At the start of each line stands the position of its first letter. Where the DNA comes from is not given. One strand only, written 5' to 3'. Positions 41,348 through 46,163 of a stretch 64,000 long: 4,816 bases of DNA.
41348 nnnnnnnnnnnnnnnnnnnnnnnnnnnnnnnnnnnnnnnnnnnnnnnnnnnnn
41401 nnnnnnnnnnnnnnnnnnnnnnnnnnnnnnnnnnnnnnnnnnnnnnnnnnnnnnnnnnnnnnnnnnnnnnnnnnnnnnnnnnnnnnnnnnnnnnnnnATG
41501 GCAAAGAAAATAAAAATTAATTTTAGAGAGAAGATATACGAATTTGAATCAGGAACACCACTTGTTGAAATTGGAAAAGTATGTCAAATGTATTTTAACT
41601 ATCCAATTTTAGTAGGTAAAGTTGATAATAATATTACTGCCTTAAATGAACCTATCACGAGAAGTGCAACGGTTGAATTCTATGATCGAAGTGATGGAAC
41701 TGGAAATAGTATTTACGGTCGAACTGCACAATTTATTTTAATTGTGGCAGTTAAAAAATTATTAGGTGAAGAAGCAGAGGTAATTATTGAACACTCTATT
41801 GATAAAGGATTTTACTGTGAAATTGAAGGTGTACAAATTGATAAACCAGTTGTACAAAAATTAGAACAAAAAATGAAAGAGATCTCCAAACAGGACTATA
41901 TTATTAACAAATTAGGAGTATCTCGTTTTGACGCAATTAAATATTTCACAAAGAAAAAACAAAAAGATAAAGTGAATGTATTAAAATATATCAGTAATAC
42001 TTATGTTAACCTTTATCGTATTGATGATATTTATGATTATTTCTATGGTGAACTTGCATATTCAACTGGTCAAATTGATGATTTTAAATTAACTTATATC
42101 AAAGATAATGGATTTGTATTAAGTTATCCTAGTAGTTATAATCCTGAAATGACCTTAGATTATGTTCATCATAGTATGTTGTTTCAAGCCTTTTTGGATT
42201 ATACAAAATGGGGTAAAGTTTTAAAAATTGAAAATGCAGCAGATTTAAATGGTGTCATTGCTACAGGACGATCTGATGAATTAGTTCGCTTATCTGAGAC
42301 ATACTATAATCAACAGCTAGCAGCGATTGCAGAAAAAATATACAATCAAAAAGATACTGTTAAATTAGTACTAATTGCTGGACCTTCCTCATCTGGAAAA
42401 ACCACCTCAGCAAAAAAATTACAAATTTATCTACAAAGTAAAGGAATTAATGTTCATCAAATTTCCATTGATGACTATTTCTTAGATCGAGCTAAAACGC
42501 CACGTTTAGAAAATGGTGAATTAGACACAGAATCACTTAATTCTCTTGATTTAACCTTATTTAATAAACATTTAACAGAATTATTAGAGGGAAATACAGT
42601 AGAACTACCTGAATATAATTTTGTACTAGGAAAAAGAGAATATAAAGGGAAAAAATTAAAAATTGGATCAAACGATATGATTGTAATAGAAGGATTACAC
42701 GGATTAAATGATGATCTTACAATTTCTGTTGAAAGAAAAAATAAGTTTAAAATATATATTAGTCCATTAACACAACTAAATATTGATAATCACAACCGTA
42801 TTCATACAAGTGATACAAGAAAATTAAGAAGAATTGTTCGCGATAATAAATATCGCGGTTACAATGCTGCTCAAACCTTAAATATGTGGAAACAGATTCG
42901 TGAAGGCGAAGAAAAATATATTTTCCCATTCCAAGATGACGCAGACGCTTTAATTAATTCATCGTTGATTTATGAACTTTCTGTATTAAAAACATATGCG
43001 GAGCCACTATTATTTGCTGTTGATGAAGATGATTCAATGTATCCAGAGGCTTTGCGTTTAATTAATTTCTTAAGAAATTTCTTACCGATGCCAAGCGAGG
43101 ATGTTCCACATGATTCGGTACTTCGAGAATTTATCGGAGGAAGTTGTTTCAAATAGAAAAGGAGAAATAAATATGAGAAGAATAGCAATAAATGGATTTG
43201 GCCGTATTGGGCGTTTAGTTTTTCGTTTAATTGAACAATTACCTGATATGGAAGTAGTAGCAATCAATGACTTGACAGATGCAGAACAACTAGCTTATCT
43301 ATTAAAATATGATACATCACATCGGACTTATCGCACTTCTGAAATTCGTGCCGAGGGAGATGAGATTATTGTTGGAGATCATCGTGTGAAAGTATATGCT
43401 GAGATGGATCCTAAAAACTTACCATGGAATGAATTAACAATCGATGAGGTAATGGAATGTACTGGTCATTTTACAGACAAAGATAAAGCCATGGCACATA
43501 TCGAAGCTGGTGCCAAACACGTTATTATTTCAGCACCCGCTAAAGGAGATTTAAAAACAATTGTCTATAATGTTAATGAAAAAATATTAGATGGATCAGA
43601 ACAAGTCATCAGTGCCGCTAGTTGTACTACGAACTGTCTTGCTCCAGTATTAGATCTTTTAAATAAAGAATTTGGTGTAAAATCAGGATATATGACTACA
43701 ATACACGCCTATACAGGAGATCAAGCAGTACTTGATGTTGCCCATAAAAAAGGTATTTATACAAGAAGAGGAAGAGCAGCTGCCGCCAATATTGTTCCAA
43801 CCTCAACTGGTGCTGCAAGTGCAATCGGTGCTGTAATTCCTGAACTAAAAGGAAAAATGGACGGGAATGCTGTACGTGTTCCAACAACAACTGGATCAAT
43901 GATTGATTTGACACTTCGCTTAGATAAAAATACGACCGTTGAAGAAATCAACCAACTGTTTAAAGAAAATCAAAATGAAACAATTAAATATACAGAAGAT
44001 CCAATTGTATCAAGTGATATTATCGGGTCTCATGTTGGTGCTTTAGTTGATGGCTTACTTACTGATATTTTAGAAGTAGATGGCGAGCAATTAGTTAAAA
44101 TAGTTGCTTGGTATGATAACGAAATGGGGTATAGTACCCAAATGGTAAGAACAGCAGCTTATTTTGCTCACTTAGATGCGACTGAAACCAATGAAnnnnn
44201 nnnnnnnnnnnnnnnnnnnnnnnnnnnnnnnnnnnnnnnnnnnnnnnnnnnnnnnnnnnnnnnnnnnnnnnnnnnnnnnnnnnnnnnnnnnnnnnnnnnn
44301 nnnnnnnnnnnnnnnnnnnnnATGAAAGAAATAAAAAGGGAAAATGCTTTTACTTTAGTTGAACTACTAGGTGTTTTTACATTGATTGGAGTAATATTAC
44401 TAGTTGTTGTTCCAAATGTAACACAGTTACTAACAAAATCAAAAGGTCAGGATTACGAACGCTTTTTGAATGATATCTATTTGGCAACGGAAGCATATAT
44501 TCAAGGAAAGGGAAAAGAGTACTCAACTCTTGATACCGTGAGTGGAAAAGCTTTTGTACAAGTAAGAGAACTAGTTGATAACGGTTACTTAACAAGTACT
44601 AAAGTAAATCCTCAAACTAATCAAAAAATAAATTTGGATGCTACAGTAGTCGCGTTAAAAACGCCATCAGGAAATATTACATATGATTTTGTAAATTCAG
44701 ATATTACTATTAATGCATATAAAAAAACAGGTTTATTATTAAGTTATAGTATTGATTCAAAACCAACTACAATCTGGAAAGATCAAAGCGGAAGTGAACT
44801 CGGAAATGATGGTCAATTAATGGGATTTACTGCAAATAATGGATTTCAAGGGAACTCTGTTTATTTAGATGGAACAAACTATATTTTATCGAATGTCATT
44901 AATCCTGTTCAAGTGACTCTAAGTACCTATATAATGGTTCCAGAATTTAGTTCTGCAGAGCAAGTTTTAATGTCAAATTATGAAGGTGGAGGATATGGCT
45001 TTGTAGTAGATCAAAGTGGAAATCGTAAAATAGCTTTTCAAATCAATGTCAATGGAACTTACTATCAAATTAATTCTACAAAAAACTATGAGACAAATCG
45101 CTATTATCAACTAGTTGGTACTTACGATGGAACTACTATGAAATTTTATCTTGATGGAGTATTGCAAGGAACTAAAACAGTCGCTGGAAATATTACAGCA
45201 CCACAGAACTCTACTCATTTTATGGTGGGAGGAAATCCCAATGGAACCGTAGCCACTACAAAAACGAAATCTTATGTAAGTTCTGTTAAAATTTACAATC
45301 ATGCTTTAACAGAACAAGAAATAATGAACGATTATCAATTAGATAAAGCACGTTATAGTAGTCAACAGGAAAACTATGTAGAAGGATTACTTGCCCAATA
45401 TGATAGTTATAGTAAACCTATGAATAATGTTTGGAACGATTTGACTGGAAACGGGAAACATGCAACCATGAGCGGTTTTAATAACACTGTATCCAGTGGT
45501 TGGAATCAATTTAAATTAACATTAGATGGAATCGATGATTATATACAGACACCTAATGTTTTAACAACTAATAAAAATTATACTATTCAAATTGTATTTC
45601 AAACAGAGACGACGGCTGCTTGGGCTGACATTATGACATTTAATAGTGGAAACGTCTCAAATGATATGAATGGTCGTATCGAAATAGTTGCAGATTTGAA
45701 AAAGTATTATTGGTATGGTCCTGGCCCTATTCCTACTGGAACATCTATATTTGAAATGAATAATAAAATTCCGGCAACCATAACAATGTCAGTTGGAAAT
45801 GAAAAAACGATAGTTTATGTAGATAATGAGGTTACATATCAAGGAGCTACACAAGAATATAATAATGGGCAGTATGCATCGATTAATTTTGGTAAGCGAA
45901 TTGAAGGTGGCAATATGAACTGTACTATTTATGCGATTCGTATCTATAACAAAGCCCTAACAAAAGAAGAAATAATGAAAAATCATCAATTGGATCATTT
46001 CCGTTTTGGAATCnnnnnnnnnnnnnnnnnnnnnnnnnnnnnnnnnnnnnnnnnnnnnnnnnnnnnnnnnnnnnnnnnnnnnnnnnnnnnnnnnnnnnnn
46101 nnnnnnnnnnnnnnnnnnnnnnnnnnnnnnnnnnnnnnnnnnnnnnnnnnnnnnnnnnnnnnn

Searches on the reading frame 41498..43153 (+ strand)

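Call 43: search_protein_families(library=pfam, proteins=[window:41498-43153:+], max_evalue=0.001)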
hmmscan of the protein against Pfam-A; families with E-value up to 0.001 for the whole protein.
window:41498-43153:+ (552 aa): 3 families
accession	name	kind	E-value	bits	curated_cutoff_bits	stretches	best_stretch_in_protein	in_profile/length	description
PF00485.24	PRK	-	6.5e-20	72.2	22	1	293-488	4-189/196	Phosphoribulokinase / Uridine kinase family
PF20720.3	nSTAND3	-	9e-05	22.7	27.2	1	282-324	11-54/155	Novel STAND NTPase 3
PF08433.16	KTI12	-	0.00012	22.1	22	1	290-329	3-42/271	Chromatin associated protein KTI12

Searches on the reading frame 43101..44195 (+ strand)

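Call 43: search_protein_families(library=pfam, proteins=[window:43101-44195:+], max_evalue=0.001)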
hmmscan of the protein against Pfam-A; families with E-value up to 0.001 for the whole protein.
window:43101-44195:+ (365 aa): 2 families
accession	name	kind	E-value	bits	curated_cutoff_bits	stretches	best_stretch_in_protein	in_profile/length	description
PF02800.25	Gp_dh_C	-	5.7e-54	182.4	24.4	1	180-338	1-158/158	Glyceraldehyde 3-phosphate dehydrogenase, C-terminal domain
PF00044.30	Gp_dh_N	-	2.2e-36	124.6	31.7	1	27-127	2-101/101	Glyceraldehyde 3-phosphate dehydrogenase, NAD binding domain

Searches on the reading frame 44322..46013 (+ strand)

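Call 43: search_protein_families(library=pfam, proteins=[window:44322-46013:+], max_evalue=0.001)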
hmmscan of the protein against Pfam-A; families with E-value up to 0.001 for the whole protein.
window:44322-46013:+ (564 aa): 1 family
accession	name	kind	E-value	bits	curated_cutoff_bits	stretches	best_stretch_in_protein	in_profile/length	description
PF13385.13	Laminin_G_3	-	4.4e-31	108.5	27.6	2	192-334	13-150/151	Concanavalin A-like lectin/glucanases superfamily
